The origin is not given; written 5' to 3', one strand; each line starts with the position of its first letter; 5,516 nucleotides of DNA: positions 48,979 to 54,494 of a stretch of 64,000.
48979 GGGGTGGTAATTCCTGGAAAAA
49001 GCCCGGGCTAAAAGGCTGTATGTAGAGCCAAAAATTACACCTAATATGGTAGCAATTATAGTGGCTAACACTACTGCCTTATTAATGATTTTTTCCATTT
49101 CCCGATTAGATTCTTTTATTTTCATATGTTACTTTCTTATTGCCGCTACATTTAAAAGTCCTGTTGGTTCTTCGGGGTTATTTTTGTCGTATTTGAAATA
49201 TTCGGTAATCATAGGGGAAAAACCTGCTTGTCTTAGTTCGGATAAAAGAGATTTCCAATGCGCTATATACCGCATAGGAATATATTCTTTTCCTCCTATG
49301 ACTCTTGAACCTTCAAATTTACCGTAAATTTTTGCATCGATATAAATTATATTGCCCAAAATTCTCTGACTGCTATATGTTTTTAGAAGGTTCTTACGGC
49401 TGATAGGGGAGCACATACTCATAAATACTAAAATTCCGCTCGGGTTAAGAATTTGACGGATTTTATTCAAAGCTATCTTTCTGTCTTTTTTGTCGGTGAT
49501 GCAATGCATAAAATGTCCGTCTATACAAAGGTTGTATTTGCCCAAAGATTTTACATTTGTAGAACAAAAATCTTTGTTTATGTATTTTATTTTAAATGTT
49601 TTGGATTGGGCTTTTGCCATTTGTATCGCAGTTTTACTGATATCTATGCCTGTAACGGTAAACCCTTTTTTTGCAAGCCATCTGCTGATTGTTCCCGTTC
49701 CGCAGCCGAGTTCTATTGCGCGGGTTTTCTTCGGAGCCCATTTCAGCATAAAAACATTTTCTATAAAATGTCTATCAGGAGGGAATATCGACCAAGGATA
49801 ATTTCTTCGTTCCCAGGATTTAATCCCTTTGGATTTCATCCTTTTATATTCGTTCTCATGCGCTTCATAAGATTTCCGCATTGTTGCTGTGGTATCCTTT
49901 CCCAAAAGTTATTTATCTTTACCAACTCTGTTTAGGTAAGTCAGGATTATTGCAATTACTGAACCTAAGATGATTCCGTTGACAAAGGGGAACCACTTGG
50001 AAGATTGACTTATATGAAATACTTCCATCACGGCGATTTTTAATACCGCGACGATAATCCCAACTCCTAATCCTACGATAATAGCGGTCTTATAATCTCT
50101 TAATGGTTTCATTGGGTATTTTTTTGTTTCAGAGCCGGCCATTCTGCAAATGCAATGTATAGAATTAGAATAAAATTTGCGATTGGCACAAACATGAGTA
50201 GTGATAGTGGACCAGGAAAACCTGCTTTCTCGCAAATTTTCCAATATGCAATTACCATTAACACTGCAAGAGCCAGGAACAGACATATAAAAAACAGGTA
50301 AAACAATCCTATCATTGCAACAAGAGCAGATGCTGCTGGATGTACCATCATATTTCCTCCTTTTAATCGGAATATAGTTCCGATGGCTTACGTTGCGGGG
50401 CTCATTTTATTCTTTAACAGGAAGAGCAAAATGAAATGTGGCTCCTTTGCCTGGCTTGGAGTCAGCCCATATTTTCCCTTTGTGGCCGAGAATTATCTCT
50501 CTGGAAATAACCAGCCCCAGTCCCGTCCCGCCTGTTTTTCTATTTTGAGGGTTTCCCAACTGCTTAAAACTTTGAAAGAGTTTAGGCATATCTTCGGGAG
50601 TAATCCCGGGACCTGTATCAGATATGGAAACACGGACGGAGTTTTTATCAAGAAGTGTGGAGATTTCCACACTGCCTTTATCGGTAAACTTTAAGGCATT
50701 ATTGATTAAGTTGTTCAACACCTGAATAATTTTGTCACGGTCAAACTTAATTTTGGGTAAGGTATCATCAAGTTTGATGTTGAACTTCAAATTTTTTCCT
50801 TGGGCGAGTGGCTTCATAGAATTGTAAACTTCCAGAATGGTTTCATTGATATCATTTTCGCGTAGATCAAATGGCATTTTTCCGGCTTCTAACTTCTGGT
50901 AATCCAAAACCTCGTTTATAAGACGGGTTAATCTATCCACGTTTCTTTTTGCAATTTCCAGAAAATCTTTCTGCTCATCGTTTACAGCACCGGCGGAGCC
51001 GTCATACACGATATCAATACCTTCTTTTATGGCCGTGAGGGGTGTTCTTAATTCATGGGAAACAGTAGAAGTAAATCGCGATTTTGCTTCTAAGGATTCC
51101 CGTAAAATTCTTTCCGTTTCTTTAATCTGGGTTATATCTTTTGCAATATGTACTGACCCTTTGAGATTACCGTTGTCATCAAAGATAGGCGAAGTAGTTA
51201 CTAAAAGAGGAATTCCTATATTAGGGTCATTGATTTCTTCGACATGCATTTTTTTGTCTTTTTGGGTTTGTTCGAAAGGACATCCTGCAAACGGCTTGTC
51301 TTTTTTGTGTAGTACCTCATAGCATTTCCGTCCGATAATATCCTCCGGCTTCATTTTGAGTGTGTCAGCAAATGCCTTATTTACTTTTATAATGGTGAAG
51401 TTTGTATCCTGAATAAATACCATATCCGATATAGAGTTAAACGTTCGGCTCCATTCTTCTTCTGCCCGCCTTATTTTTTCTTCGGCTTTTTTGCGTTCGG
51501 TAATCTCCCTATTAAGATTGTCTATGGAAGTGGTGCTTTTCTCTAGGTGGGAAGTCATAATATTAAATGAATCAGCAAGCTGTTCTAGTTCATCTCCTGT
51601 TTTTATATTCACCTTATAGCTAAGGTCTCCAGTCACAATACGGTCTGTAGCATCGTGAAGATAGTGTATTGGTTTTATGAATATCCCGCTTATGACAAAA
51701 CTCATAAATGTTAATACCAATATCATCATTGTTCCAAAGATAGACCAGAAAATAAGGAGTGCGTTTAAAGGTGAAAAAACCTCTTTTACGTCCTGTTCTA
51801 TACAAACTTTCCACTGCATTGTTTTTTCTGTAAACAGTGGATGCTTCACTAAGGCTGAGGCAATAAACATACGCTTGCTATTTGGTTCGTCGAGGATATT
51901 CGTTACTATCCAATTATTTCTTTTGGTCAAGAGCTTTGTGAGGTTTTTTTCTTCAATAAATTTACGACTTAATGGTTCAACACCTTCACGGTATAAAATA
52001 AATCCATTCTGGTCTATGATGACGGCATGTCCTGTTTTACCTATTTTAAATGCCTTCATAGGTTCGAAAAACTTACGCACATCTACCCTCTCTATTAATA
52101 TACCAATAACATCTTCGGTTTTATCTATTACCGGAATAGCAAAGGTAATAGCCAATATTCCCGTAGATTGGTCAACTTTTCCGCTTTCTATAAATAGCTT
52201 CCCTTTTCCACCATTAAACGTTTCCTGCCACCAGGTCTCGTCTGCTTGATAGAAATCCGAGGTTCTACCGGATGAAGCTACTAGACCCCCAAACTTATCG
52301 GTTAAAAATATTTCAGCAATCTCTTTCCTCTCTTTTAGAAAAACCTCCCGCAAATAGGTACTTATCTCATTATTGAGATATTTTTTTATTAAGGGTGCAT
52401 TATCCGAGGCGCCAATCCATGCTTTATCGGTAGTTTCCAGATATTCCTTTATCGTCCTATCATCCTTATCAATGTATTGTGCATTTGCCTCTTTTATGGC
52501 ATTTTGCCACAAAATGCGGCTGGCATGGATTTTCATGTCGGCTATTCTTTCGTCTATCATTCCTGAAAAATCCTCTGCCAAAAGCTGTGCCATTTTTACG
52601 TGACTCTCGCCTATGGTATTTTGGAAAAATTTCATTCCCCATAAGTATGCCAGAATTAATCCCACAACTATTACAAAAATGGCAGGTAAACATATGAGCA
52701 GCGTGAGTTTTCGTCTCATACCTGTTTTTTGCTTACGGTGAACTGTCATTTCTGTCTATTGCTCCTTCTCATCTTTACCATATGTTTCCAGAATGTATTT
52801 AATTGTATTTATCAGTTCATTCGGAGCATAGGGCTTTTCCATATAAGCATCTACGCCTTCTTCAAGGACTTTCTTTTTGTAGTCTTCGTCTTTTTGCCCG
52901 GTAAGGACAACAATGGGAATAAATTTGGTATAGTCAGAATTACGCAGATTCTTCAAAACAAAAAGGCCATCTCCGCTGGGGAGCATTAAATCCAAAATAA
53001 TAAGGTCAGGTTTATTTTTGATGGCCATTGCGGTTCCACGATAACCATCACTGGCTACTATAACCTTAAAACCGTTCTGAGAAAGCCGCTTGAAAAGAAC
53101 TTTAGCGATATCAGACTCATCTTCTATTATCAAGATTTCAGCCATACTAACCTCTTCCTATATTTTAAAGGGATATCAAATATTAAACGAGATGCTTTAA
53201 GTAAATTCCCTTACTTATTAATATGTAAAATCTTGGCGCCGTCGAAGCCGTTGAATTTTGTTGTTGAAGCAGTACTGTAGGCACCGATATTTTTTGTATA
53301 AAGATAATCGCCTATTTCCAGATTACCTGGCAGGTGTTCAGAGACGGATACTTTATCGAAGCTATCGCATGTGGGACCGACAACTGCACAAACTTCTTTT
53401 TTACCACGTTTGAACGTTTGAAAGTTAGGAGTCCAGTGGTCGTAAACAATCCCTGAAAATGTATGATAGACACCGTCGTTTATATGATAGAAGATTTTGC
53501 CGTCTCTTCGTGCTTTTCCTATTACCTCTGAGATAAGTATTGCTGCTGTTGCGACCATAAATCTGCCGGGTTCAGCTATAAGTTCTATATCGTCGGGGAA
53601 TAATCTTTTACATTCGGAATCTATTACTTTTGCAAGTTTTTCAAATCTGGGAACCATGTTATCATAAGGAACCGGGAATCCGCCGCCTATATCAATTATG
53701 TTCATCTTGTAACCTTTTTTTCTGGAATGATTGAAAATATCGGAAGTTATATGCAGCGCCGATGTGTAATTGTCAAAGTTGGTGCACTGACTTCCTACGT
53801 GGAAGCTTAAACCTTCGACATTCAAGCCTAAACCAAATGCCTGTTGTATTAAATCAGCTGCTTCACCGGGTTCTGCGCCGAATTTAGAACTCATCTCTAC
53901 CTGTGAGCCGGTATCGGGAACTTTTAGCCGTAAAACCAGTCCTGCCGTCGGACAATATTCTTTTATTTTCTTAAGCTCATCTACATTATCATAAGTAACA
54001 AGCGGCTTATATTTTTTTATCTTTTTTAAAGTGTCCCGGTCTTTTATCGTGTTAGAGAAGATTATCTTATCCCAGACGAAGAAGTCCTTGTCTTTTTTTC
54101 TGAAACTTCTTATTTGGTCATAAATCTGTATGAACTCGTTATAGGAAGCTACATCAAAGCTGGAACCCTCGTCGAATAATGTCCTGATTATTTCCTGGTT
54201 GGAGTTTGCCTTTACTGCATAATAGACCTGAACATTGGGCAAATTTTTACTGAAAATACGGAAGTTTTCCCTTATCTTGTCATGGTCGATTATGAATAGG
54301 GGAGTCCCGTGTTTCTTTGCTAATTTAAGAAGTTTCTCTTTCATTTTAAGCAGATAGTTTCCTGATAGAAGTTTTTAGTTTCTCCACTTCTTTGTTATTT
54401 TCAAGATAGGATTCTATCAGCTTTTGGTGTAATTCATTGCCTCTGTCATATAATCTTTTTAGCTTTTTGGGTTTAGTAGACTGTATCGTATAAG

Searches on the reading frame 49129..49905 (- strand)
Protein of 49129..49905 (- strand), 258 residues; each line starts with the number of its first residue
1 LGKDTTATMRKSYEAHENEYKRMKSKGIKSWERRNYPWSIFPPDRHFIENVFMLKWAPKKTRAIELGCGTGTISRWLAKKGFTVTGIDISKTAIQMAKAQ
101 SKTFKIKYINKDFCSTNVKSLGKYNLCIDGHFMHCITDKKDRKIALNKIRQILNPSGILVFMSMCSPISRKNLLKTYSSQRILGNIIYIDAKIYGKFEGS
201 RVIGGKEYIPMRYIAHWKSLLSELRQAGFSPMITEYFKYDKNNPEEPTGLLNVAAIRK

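Call 34: search_protein_families(library=pfam, proteins=[window:49129-49905:-], max_evalue=0.00001)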
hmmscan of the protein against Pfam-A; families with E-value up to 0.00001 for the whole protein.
window:49129-49905:- (258 aa): 9 families
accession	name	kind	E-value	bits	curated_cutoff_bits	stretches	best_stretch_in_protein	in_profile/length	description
PF13847.12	Methyltransf_31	-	1.8e-15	57.4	27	1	59-171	3-125/145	Methyltransferase domain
PF08241.18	Methyltransf_11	-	6.2e-15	56.1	21.2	1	65-161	2-95/95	Methyltransferase domain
PF13649.12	Methyltransf_25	-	1.1e-14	55.4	27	1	64-157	2-97/97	Methyltransferase domain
PF13489.12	Methyltransf_23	-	7.5e-14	52.2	27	1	52-182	15-137/164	Methyltransferase domain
PF08242.18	Methyltransf_12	-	3.6e-12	47.3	30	1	64-159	1-98/98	Methyltransferase domain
PF05401.17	NodS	-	1.4e-08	35.3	24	1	60-170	44-153/201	Nodulation protein S (NodS)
PF05724.17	TPMT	-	7.6e-07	29.5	26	1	31-163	10-155/218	Thiopurine S-methyltransferase (TPMT)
PF05175.20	MTS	-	1.7e-06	28.3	23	1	59-116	31-93/170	Methyltransferase small domain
PF01209.24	Ubie_methyltran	-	6e-06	26.2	20.1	1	60-169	48-159/233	ubiE/COQ5 methyltransferase family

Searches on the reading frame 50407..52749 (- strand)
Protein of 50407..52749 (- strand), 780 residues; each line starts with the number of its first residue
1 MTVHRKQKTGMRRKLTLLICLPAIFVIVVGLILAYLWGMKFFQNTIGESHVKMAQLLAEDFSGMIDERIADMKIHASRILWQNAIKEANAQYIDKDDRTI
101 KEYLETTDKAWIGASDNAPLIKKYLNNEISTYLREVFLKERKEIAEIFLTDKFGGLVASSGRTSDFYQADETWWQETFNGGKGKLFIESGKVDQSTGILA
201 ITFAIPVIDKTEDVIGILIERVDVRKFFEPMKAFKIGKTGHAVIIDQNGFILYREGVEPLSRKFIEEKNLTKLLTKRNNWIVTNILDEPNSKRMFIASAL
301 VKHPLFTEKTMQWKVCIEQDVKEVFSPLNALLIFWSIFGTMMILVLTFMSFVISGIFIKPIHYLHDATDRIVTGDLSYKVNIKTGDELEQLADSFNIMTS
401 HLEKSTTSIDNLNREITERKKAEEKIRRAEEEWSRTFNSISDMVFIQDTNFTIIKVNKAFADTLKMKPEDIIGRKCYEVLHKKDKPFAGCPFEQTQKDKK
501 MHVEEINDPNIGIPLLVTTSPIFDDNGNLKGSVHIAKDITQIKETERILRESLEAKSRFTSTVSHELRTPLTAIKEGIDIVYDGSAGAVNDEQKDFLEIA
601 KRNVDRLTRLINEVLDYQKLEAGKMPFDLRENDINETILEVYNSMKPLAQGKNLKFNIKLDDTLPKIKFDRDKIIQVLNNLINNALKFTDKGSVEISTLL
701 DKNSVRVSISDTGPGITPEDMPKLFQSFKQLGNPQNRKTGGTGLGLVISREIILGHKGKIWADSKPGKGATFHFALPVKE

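Call 34: search_protein_families(library=pfam, proteins=[window:50407-52749:-], max_evalue=0.00001)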
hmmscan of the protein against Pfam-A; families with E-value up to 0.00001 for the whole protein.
window:50407-52749:- (780 aa): 7 families
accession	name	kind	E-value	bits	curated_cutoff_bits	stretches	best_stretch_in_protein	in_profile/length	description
PF02518.31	HATPase_c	-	7e-30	104.2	26.4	1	670-779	2-110/111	Histidine kinase-, DNA gyrase B-, and HSP90-like ATPase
PF02743.24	dCache_1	-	2.2e-21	77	45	1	43-272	4-196/240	Cache domain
PF00512.31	HisKA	-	1.3e-17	64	26.9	1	555-623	1-66/66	His Kinase A (phospho-acceptor) domain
PF13426.13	PAS_9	-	9.1e-16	58.5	27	1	441-541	1-103/103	PAS domain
PF00672.30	HAMP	-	6.4e-12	46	25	1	353-403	2-52/53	HAMP domain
PF08448.16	PAS_4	-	3.2e-10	40.7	23.1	1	437-541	1-107/110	PAS fold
PF00989.32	PAS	-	3.6e-07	30.6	22.6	1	431-539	1-113/113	PAS fold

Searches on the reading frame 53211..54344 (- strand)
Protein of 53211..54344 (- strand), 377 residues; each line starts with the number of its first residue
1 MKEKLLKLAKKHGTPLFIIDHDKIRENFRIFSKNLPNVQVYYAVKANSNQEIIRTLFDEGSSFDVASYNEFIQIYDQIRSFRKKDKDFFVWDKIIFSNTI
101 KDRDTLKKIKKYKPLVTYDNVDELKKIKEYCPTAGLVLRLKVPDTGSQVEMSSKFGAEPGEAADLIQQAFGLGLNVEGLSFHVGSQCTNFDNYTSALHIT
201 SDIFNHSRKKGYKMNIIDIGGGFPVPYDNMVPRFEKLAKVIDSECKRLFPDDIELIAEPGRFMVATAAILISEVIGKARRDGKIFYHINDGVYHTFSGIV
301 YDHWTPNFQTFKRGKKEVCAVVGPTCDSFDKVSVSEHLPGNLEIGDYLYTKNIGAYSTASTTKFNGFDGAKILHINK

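Call 34: search_protein_families(library=pfam, proteins=[window:53211-54344:-], max_evalue=0.00001)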
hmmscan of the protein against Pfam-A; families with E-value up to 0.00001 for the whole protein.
window:53211-54344:- (377 aa): 3 families
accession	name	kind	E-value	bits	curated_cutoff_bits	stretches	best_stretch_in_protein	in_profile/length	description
PF02784.22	Orn_Arg_deC_N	-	2.4e-53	181.5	23.4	1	22-265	2-247/247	Pyridoxal-dependent decarboxylase, pyridoxal binding domain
PF00278.28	Orn_DAP_Arg_deC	-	5.3e-20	71.9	23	1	144-354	5-95/95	Pyridoxal-dependent decarboxylase, C-terminal sheet domain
PF01168.26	Ala_racemase_N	-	5.1e-06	26.8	24.1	1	19-194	1-167/220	Alanine racemase, N-terminal domain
